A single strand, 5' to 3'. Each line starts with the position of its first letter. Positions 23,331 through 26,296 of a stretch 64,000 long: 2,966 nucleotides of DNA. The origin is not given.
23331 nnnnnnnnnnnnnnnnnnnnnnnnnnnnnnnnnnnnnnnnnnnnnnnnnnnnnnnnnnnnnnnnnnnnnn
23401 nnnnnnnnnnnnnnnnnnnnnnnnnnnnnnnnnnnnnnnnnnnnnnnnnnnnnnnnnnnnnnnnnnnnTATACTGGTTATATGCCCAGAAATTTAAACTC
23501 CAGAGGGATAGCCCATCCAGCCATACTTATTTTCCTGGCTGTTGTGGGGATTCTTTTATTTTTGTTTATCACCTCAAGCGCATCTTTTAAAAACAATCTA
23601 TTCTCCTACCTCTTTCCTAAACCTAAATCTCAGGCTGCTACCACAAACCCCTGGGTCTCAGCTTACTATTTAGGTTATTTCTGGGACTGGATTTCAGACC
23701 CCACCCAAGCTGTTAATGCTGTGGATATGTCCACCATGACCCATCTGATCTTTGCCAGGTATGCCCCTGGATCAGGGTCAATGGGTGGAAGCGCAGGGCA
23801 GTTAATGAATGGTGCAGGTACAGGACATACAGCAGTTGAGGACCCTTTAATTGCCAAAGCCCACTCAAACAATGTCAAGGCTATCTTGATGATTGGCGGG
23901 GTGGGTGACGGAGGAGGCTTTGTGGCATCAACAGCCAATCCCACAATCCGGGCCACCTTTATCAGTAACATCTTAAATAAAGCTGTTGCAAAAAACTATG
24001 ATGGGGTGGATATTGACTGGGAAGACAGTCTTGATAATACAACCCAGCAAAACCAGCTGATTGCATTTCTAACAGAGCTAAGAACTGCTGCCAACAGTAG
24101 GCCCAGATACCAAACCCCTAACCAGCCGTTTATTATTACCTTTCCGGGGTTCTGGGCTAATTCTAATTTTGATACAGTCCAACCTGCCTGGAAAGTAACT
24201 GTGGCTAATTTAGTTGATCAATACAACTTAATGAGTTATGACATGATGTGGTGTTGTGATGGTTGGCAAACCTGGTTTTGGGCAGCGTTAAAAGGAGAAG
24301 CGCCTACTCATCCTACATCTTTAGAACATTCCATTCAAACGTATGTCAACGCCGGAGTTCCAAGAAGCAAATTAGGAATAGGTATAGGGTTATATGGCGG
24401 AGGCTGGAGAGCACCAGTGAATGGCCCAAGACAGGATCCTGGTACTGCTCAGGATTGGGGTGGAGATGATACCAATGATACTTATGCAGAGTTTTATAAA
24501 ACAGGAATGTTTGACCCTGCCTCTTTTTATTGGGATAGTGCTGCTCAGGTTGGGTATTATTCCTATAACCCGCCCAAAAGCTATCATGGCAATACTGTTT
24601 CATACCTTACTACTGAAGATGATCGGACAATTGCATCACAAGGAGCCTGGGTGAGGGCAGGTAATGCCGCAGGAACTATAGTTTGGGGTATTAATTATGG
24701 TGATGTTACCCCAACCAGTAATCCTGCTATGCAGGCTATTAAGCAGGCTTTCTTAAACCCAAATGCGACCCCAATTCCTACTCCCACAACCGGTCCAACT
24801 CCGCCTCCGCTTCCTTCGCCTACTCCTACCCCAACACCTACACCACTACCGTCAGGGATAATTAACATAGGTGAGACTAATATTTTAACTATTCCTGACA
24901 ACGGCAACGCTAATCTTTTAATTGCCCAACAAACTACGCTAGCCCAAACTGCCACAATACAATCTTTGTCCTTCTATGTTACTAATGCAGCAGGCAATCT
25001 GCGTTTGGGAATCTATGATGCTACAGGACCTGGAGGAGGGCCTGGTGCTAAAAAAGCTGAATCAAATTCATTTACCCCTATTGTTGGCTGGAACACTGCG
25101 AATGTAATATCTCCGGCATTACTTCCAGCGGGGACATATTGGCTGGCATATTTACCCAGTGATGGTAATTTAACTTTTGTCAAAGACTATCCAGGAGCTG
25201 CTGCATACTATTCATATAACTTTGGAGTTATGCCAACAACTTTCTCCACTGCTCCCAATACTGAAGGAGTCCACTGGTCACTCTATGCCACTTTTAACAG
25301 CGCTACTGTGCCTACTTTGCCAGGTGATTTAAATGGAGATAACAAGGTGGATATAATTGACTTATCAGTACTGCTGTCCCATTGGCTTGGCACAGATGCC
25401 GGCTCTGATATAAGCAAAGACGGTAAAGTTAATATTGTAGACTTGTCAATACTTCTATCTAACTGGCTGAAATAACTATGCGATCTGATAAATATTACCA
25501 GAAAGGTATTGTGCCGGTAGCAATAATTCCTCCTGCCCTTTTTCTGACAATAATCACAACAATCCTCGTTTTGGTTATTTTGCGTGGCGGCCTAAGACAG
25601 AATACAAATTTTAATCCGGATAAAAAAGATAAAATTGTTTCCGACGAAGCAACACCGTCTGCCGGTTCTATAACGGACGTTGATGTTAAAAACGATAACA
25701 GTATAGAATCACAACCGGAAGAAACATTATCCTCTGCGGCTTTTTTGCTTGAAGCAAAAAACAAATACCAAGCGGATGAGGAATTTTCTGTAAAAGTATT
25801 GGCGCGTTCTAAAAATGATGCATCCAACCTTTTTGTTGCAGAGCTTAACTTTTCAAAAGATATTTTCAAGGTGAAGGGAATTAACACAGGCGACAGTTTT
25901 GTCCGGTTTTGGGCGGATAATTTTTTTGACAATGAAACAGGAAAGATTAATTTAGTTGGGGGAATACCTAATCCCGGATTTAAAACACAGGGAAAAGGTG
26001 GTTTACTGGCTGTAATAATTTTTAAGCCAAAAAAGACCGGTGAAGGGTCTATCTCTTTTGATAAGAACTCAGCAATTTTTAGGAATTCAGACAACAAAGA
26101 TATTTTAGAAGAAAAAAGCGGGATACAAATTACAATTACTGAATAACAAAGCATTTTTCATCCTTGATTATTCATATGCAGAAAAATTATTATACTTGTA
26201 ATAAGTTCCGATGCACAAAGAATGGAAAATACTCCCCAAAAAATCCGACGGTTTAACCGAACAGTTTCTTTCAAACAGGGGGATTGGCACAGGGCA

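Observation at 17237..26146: Cohesin/dockerin (cellulosome-like) gene cluster with glycoside-hydrolase modules and a shared N-terminal leader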

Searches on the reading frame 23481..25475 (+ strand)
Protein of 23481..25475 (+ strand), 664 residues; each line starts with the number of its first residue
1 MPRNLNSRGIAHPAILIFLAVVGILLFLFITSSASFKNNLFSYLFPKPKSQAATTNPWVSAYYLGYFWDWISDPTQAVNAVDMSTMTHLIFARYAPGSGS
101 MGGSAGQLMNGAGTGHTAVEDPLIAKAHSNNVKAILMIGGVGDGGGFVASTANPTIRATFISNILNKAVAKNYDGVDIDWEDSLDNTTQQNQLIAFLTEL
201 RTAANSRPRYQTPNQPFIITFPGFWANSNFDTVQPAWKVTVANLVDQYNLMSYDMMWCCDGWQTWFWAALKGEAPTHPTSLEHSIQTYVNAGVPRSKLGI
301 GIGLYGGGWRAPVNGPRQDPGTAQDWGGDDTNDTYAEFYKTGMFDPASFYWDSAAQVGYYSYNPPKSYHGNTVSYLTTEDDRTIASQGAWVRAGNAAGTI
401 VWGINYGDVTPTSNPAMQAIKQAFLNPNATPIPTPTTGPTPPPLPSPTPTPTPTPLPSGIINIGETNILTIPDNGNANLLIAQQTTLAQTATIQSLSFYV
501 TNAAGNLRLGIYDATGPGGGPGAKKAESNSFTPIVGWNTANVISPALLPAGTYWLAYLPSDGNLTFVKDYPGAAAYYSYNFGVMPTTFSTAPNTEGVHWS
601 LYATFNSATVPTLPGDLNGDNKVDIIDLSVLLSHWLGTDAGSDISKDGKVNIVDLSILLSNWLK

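Call 3: search_protein_families(library=pfam, proteins=[window:23481-25475:+], max_evalue=0.1)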
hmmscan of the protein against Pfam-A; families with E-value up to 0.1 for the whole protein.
window:23481-25475:+ (664 aa): 4 families
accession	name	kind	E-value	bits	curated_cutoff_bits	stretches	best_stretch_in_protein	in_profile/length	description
PF00704.34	Glyco_hydro_18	-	5e-31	109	29.6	1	64-405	3-315/317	Glycosyl hydrolases family 18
PF00404.24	Dockerin_1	-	1.2e-06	29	22.9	1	614-658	1-52/57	Dockerin type I domain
PF03537.19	Glyco_hydro_114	-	0.017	14.8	27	1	155-205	90-144/231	Glycoside-hydrolase family GH114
PF11630.13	Anti-LPS-SCYG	-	0.095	13.3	25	0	223-293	19-85/100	Anti-lipopolysaccharide factor/Scygonadin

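Call 6: search_protein_families(library=ncbifam, proteins=[window:23481-25475:+], max_evalue=1)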
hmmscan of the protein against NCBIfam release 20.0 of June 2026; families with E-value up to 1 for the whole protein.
window:23481-25475:+ (664 aa): 6 families
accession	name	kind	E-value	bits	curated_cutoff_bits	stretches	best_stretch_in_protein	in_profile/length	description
NF052619.1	ChiD_Serratia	equivalog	1.9e-12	46.9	750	1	128-307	100-277/416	chitinase ChiD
NF033186.1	internalin_K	exception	0.00027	19.5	1100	1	425-462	504-543/604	class 1 internalin InlK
NF041540.1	dockerin_GC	domain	0.0048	17.3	29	1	615-662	3-63/67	GC-type dockerin domain-anchored protein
NF037973.1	metallo_SslE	exception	0.02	12.2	3000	1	426-459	55-92/1519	lipoprotein metalloprotease SslE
NF008084.0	PRK10819.1-5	equivalog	0.025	14.5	315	1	410-458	60-109/249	TonB system transport protein TonB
NF052345.1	S_layer_anammox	exception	0.77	7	1400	1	406-487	1259-1339/1596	Kustd1514 family S-layer glycoprotein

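Call 62: search_solved_structures(query=window:23481-25475:+, max_evalue=0.01)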
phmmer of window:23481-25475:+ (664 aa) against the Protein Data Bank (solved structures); distinct sequences matched with E-value up to 0.01: 76 (the best 60 are shown).
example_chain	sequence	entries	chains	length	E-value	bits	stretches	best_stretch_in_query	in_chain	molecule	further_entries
5gzu_A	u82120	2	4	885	1.6e-17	66.3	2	126-406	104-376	Chitinase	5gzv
5wup_A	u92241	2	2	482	1.5e-16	63.1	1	84-409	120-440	Chitinase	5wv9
5wv8_A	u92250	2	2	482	1.8e-15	59.5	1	84-409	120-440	Chitinase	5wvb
5gzt_B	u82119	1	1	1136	1.3e-14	56.7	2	126-406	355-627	Chitinase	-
6igy_A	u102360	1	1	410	1.8e-14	56.3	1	119-318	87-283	Glycosyl hydrolases family 18 family protein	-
6epb_A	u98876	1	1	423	2.2e-13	52.7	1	107-375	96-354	Endochitinase 42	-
4uri_A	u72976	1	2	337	4.2e-13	51.7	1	70-311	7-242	CHITINASE-RELATED AGGLUTININ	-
6g9c_A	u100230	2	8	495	5.8e-13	51.2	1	126-463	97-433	Immunomodulatory active chitinase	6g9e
8c6z_A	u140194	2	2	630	6.8e-13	51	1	123-323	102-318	Chitinase B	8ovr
6kxn_A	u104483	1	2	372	1e-12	50.5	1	80-405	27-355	Family 18 chitinase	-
3g6l_A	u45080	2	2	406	1e-12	50.4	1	125-389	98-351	Chitinase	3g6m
3aqu_A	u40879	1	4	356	1.1e-12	50.3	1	123-419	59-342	At4g19810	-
1d2k_A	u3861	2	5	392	1.2e-12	50.2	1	119-311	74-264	CHITINASE 1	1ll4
6kst_A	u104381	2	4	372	1.2e-12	50.2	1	75-405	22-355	Family 18 chitinase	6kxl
1ll7_A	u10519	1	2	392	3.2e-12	48.8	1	119-311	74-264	CHITINASE 1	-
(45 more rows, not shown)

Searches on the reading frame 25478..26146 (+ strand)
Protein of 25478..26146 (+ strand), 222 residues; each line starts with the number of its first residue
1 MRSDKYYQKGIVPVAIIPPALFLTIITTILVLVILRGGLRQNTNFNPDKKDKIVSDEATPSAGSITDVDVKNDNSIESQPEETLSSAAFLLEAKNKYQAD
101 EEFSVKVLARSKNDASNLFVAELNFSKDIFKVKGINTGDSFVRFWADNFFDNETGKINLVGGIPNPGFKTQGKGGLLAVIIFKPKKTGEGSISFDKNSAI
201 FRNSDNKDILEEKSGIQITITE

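Call 3: search_protein_families(library=pfam, proteins=[window:25478-26146:+], max_evalue=0.1)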
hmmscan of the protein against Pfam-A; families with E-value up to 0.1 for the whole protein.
window:25478-26146:+ (222 aa): 1 family
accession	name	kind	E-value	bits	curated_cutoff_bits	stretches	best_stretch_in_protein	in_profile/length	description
PF22896.3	OB_RNR_1st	-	0.04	14.5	28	0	83-131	23-71/99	Ribonuclease R, OB first domain, N-terminal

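Call 6: search_protein_families(library=ncbifam, proteins=[window:25478-26146:+], max_evalue=1)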
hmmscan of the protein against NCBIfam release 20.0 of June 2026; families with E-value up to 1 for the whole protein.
window:25478-26146:+ (222 aa): 0 families

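Call 23: search_solved_structures(query=window:25478-26146:+, max_evalue=10, show_alignments=2)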
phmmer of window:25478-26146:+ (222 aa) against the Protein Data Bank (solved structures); distinct sequences matched with E-value up to 10: 0.

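Call 27: find_homologous_proteins(query=window:25478-26146:+, max_evalue=0.001)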
Query window:25478-26146:+ (222 aa): 3 proteins with E <= 0.001 among 410 candidates.
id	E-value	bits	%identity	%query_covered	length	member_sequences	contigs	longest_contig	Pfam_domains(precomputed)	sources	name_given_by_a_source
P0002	6.4e-138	475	100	100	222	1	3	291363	-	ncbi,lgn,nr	ncbi:hypothetical protein HYW46_04985 [Candidatus Daviesbacteria bacterium]|nr:hypothetical protein 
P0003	6.8e-31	126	45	70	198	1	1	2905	-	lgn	-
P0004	9.1e-4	37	27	47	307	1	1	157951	-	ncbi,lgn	-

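Call 29: find_encoding_contigs(protein=P0002, flank=10000, max_places=6)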
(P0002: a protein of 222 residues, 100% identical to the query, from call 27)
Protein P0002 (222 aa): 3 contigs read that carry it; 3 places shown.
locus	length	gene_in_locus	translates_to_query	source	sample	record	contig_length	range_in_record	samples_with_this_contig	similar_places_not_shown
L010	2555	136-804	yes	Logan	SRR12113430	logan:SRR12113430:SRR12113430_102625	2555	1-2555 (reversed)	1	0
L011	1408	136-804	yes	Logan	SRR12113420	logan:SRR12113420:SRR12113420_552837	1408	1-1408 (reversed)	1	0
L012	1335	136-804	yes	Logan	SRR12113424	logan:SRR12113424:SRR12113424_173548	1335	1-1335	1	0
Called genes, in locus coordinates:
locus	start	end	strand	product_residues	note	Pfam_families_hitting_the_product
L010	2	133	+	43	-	?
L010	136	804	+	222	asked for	-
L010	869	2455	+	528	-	PF01368:DHH, PF02272:DHHA1, PF17768:RecJ_OB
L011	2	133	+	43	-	?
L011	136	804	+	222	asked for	-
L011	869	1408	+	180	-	?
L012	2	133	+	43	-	?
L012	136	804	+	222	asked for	-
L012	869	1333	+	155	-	?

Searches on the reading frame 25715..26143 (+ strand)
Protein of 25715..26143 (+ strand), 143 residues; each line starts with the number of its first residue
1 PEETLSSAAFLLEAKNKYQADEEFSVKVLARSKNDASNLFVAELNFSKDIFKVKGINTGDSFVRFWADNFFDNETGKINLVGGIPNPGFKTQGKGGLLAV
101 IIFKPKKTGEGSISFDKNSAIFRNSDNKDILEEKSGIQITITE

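Call 35: find_homologous_proteins(query=A2, max_evalue=0.001)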
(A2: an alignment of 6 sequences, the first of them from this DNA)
Query A2 (6 sequences) (138 aa, profile of the alignment): 10 proteins with E <= 0.001 among 8000 candidates.
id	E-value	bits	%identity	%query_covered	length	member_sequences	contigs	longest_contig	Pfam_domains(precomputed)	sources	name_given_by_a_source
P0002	3.2e-56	208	100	100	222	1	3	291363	-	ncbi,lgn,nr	ncbi:hypothetical protein HYW46_04985 [Candidatus Daviesbacteria bacterium]|nr:hypothetical protein 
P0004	6.0e-49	184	27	76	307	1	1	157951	-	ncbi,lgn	-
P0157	2.2e-26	111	30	88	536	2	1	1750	PF24025.2,PF13620.13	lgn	-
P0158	9.8e-18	83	30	88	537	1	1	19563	PF19077.7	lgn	-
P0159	2.8e-17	81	29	91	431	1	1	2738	-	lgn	-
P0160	1.5e-14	72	24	96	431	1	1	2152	-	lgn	-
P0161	1.4e-9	56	30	45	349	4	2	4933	-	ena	-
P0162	2.6e-8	52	28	86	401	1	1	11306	-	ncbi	-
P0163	1.1e-7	50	23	92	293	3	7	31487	-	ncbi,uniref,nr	ncbi:hypothetical protein A3I36_00295 [Candidatus Giovannonibacteria bacterium RIFCSPLOWO2_02_FULL_4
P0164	4.2e-7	48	27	75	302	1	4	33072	-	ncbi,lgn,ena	-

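Call 38: search_solved_structures(query=A3, max_evalue=10)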
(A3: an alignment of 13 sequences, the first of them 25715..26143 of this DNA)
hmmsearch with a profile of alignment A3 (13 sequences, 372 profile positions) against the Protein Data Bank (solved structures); distinct sequences matched with E-value up to 10: 14.
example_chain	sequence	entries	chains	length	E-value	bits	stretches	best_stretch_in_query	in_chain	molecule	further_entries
4ums_A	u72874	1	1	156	0.0024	20.1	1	60-165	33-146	CELLULOSOMAL ANCHORING SCAFFOLDIN B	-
6kg8_A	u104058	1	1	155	0.018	17.3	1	27-168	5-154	Probably cellulosomal scaffolding protein, secreted cellulose-binding and cohesin domain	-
6kgc_A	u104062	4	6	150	0.037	16.2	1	28-165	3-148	Probably cellulosomal scaffolding protein, secreted cellulose-binding and cohesin domain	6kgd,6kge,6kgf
2vn5_A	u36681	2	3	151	0.048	15.8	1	31-162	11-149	SCAFFOLDING PROTEIN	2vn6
7urp_A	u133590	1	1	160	0.05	15.8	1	36-78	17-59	Ribonucleases G and E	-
5aoz_A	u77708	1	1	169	0.05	15.8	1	26-81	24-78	PUTATIVE CELLULOSOMAL SCAFFOLDIN PROTEIN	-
5g5d_A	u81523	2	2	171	0.084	15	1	111-154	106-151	CELLULOSOME ANCHORING PROTEIN COHESIN REGION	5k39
5m2o_A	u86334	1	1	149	0.087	15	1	28-81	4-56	Putative cellulosomal scaffoldin protein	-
1g1k_A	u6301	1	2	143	0.14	14.3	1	32-162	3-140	SCAFFOLDING PROTEIN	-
8cxj_D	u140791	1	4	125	0.69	12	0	29-58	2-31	Surface protein R28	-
5veb_X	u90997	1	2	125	0.88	11.7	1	301-330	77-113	Cadherin-6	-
2jwa_A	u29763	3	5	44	1.3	11.1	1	332-363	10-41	Receptor tyrosine-protein kinase erbB-2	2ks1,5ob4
2n2a_A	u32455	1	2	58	1.5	10.9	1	332-365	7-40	Receptor tyrosine-protein kinase erbB-2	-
1iij_A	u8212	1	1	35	6.8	8.8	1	336-360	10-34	ERBB-2 RECEPTOR PROTEIN-TYROSINE KINASE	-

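Call 42: predict_structure(alignment_id=A3)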
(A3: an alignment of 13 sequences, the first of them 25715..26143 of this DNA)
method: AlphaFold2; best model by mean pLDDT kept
length: 143 residues; sequences in the alignment: 13
mean_pLDDT: 94.8   pTM: 0.89
mean pLDDT of the five models: 94.8, 94.5, 93.9, 93.6, 92.2
residues with pLDDT >= 90: 130; 70-90: 8; 50-70: 4; < 50: 1
segments of 3 or more residues with pLDDT < 50: none
pLDDT, mean of each block of 10 residues (from residue 1): 74 97 98 95 98 98 95 98 93 92 98 98 96 97 97
secondary structure, 60 per line:
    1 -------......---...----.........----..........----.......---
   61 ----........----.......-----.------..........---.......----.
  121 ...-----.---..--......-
elements in order: E8-13 E17-19 E24-32 E37-46 E51-57 E65-72 E77-83 E96-105 E109-115 E120-123 E137-142

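Call 45: fold_search(model_id=the predicted structure, library=pdb)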
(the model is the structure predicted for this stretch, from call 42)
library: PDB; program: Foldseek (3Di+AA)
matches with E <= 10: 2000; with E <= 0.001: 56
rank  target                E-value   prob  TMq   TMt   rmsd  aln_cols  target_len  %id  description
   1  6kgf_C                2.0e-08  1.00  0.76  0.74   3.0       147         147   17  Crystal structure of CaDoc0917(R16D)-CaCohA2 complex at pH 8.2 (released 2020-07-08)
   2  6kg8_MODEL_1_A        2.7e-08  1.00  0.76  0.71   3.1       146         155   17  Solution structure of CaCohA2 from Clostridium acetobutylicum (released 2020-07-08)
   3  2jh2_A                3.2e-08  1.00  0.72  0.77   3.4       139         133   18  X-ray crystal structure of a cohesin-like module from Clostridium perfringens (released 2007-11-06)
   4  6kgc_A                3.4e-08  1.00  0.78  0.78   3.0       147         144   16  Crystal structure of CaDoc0917(R49D)-CaCohA2 complex at pH 5.4 (released 2020-07-08)
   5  6kgd_A                3.7e-08  1.00  0.73  0.72   3.7       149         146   15  Crystal structure of CaDoc0917(R49D)-CaCohA2 complex at pH 8.0 (released 2020-07-08)
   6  4ums                  4.4e-08  1.00  0.70  0.66   3.7       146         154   20  The crystal structure of the seventh ScaB type I cohesin from Pseudobacteroides cellulosolvens (released 2015-05-06)
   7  6kge_A                9.3e-08  1.00  0.73  0.74   3.2       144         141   17  Crystal structure of CaDoc0917(R16D)-CaCohA2 complex at pH 5.5 (released 2020-07-08)
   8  6kgf_A                1.1e-07  1.00  0.73  0.73   3.3       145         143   16  Crystal structure of CaDoc0917(R16D)-CaCohA2 complex at pH 8.2 (released 2020-07-08)
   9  2vo8                  1.1e-07  1.00  0.76  0.80   2.8       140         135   12  Cohesin module from Clostridium perfringens ATCC13124 family 33 glycoside hydrolase. (released 2008-09-02)
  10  2vn5_C                2.2e-07  1.00  0.73  0.71   3.9       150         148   13  The Clostridium cellulolyticum dockerin displays a dual binding mode for its cohesin partner (released 2008-05-20)
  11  2jh2_B                3.7e-07  1.00  0.71  0.75   3.4       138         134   15  X-ray crystal structure of a cohesin-like module from Clostridium perfringens (released 2007-11-06)
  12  2ccl_A                4.6e-07  1.00  0.70  0.68   3.5       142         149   16  THE S45A, T46A MUTANT OF THE TYPE I COHESIN-DOCKERIN COMPLEX FROM THE CELLULOSOME OF CLOSTRIDIUM THERMOCELLUM (released 2007-02-13)
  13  4uyq_A                4.9e-07  1.00  0.70  0.70   4.2       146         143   15  High resolution structure of the third cohesin ScaC in complex with the ScaB dockerin with a mutation in the C-termina (released 2015-04-15)
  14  2vn5_A                4.9e-07  1.00  0.71  0.72   3.5       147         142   13  The Clostridium cellulolyticum dockerin displays a dual binding mode for its cohesin partner (released 2008-05-20)
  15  4dh2_C                4.9e-07  1.00  0.73  0.68   5.2       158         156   14  Crystal structure of Coh-OlpC(Cthe_0452)-Doc435(Cthe_0435) complex: A novel type I Cohesin-Dockerin complex from Clost (released 2012-11-28)
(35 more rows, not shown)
